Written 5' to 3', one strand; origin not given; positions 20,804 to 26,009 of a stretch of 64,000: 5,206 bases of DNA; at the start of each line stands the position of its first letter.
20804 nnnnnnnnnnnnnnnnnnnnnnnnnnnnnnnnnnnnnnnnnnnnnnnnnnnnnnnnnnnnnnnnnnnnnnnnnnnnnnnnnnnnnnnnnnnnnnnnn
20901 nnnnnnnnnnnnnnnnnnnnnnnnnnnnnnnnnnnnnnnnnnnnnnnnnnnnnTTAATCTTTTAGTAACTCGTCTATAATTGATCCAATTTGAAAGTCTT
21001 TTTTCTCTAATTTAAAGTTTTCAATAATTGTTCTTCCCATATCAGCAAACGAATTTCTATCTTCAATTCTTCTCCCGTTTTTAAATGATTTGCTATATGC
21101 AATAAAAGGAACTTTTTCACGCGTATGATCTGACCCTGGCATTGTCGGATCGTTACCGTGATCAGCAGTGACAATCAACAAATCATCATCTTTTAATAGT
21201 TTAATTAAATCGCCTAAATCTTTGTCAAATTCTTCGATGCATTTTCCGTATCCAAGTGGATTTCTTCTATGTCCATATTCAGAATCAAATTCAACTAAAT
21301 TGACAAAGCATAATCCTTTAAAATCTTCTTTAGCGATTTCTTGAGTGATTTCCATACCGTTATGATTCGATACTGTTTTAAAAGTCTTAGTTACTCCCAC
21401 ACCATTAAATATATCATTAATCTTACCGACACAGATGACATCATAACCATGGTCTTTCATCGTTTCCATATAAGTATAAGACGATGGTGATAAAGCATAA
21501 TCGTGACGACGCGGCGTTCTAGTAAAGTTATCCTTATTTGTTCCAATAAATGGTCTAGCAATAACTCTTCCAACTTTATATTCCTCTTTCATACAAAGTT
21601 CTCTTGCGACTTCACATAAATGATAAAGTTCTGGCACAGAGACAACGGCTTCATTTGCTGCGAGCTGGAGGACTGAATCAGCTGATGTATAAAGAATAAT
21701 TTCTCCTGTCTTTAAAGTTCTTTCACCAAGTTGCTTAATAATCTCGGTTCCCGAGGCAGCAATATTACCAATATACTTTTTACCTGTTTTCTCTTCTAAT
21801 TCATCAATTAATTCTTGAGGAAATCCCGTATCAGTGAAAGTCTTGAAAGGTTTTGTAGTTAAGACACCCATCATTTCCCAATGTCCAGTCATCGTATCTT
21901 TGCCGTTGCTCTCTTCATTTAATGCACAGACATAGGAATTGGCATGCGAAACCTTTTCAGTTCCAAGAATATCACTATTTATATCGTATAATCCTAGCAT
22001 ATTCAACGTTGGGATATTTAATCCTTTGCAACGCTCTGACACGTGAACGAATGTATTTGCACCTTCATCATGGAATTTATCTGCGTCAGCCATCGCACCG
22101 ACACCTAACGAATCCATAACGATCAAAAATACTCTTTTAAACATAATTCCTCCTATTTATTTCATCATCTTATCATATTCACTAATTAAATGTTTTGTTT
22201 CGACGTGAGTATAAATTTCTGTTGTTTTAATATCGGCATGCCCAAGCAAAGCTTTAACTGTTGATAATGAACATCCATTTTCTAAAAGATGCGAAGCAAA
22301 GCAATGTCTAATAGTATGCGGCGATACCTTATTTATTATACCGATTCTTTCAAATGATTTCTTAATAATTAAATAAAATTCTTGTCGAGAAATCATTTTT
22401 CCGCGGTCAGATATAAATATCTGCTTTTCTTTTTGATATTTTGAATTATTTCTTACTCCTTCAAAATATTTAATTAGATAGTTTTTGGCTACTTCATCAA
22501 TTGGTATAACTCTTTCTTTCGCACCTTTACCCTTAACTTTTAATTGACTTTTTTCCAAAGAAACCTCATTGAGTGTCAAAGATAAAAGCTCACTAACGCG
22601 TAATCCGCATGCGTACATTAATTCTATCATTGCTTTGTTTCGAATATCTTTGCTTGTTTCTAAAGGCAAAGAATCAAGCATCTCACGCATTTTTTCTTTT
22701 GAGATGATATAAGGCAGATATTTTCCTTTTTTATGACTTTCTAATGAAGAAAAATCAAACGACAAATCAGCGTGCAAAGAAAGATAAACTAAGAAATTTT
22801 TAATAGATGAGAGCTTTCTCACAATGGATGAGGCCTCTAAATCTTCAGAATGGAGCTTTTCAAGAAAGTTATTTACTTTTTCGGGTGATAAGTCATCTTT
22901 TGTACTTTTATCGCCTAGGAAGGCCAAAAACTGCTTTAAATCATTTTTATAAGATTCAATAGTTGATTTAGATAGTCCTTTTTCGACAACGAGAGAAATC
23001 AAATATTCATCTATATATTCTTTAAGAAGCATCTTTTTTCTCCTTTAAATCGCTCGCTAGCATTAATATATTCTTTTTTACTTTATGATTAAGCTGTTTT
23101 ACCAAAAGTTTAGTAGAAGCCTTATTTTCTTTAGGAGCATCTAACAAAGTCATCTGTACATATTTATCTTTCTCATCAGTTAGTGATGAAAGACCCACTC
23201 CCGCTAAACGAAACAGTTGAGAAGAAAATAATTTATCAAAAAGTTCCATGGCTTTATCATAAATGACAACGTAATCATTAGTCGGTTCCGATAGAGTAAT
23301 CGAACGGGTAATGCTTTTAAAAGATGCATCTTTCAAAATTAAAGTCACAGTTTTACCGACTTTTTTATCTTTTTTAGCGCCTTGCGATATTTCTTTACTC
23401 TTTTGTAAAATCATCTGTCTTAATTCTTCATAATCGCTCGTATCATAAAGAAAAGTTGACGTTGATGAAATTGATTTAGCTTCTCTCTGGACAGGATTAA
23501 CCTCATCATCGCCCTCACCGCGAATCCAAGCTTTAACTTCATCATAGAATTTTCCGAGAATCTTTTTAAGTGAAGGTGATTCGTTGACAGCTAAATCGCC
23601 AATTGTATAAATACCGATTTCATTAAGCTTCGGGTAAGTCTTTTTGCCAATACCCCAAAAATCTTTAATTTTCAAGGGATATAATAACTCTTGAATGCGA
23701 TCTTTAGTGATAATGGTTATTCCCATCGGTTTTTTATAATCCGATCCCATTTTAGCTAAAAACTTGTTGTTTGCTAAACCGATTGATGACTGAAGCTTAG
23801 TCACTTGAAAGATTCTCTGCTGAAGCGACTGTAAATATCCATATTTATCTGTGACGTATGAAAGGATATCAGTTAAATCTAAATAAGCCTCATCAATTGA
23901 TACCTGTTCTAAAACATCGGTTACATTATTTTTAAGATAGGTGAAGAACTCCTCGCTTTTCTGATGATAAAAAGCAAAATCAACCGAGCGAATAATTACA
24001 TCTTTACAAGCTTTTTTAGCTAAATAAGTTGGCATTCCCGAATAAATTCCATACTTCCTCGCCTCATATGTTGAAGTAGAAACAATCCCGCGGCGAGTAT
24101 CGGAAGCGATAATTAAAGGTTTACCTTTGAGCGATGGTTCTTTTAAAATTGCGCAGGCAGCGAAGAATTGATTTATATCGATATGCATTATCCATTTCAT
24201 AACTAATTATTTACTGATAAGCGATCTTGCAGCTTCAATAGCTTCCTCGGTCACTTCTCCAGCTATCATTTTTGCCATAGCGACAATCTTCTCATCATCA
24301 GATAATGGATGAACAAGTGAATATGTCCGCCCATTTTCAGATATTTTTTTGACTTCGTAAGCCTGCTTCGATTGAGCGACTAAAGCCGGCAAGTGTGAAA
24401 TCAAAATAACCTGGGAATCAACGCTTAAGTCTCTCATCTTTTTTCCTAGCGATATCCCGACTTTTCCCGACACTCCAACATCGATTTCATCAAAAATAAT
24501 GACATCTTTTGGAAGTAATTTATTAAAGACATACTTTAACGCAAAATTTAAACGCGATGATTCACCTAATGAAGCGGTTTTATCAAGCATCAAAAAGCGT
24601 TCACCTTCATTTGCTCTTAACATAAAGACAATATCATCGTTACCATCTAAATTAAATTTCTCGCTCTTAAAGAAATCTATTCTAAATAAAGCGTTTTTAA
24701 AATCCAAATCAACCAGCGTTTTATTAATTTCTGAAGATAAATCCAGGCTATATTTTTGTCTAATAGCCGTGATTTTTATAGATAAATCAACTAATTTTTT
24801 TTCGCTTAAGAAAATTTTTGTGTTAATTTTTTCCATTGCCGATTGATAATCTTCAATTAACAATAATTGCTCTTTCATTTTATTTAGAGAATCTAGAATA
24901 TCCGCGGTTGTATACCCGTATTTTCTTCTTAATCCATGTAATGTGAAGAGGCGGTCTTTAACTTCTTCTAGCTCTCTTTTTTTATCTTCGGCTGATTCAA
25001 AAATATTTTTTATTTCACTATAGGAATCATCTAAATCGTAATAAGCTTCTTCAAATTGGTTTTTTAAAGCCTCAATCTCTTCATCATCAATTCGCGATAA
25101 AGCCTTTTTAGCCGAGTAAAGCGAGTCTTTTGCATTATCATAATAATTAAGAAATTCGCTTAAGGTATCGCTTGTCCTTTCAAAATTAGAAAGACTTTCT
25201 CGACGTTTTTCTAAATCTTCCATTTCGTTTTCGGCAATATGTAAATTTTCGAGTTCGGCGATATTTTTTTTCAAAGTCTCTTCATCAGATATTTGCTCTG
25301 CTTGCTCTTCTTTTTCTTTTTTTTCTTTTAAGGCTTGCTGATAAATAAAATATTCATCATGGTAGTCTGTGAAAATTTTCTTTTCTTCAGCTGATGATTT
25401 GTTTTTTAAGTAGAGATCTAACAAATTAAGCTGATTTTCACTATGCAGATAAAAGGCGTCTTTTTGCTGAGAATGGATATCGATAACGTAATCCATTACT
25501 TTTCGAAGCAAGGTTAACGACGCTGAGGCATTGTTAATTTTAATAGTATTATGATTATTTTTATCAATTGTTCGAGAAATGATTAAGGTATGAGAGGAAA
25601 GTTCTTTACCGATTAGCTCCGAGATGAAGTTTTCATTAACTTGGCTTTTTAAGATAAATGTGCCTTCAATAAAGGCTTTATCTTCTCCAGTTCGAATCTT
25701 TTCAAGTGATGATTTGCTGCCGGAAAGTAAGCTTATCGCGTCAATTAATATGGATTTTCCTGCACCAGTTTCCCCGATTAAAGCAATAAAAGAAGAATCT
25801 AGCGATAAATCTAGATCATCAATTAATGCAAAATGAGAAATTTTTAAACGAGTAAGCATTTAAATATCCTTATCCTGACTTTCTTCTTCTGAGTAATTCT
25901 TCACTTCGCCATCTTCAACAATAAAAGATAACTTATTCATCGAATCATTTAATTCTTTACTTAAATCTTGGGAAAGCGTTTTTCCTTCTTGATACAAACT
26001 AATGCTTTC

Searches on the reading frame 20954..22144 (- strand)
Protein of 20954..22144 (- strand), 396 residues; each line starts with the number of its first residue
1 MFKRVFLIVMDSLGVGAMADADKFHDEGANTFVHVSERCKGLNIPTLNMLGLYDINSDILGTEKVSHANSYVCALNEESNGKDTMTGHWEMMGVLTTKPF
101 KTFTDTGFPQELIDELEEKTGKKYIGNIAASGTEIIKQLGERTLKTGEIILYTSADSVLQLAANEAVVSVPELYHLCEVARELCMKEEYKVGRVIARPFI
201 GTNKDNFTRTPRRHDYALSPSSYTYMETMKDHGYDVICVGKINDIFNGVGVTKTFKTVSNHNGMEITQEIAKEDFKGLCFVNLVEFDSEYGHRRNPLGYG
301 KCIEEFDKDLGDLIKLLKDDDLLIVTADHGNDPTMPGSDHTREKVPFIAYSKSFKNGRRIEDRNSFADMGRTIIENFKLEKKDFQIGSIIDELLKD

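Call 42: search_protein_families(library=pfam, proteins=[window:20954-22144:-], max_evalue=0.000001)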
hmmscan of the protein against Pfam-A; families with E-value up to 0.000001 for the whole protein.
window:20954-22144:- (396 aa): 1 family
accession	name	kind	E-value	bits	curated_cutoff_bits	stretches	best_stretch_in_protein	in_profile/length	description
PF01676.23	Metalloenzyme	-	1.1e-45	156.6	24.3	1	3-381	1-252/252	Metalloenzyme superfamily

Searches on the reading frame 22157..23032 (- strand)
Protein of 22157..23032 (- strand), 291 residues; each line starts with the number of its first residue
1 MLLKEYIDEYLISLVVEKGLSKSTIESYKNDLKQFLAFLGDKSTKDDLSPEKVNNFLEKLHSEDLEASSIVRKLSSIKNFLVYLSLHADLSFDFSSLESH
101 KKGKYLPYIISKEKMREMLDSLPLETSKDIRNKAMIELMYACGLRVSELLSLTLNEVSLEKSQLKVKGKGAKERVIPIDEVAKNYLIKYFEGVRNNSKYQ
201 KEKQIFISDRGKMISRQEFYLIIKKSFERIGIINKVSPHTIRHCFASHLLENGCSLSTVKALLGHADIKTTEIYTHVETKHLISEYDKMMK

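Call 42: search_protein_families(library=pfam, proteins=[window:22157-23032:-], max_evalue=0.000001)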
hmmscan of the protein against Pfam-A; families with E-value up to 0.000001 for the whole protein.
window:22157-23032:- (291 aa): 3 families
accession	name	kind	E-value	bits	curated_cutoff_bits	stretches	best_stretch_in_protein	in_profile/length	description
PF00589.27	Phage_integrase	-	1.6e-41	142.4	27.1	1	112-280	5-171/172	Phage integrase family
PF02899.23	Phage_int_SAM_1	-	2.5e-19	69.8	22.3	1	7-84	1-79/83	Phage integrase, N-terminal SAM-like domain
PF13495.12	Phage_int_SAM_4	-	2.5e-08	34.6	27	1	18-80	12-74/85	Phage integrase, N-terminal SAM-like domain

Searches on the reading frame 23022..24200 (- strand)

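Call 42: search_protein_families(library=pfam, proteins=[window:23022-24200:-], max_evalue=0.000001)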
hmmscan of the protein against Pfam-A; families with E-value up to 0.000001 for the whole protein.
window:23022-24200:- (392 aa): 3 families
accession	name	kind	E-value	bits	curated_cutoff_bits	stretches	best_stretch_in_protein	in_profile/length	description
PF00817.25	IMS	-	2.5e-45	154.5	23.2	1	7-154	1-148/148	impB/mucB/samB family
PF11799.13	IMS_C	-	1.1e-24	87.3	20.7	1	242-352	2-109/109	impB/mucB/samB family C-terminal domain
PF11798.14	IMS_HHH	-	2.2e-08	34.3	24.4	1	167-197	2-32/32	IMS family HHH motif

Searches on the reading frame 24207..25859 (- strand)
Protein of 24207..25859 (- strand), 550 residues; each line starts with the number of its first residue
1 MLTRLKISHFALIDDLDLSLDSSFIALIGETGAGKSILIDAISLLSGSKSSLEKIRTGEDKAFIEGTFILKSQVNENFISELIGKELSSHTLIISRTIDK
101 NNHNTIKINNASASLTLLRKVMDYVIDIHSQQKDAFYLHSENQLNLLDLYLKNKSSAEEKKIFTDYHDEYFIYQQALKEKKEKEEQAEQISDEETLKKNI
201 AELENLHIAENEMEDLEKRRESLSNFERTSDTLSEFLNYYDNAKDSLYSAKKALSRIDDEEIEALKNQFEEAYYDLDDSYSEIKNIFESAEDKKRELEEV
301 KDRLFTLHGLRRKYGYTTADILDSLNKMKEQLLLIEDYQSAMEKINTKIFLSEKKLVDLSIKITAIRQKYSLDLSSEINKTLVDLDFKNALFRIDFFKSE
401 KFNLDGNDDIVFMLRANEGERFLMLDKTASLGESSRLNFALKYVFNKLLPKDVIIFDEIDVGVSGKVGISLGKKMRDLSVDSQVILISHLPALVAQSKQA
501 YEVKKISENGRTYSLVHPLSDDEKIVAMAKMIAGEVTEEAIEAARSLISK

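Call 18: search_protein_families(library=pfam, proteins=[window:24207-25859:-], max_evalue=0.00001)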
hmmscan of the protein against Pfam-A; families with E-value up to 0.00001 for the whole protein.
window:24207-25859:- (550 aa): 2 families
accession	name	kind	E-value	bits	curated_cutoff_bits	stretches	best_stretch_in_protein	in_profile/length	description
PF02463.25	SMC_N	-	1e-11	45.2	40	1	1-506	1-214/220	RecF/RecN/SMC N terminal domain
PF13476.12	AAA_23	-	3.6e-09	38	27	1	4-205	1-191/201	AAA domain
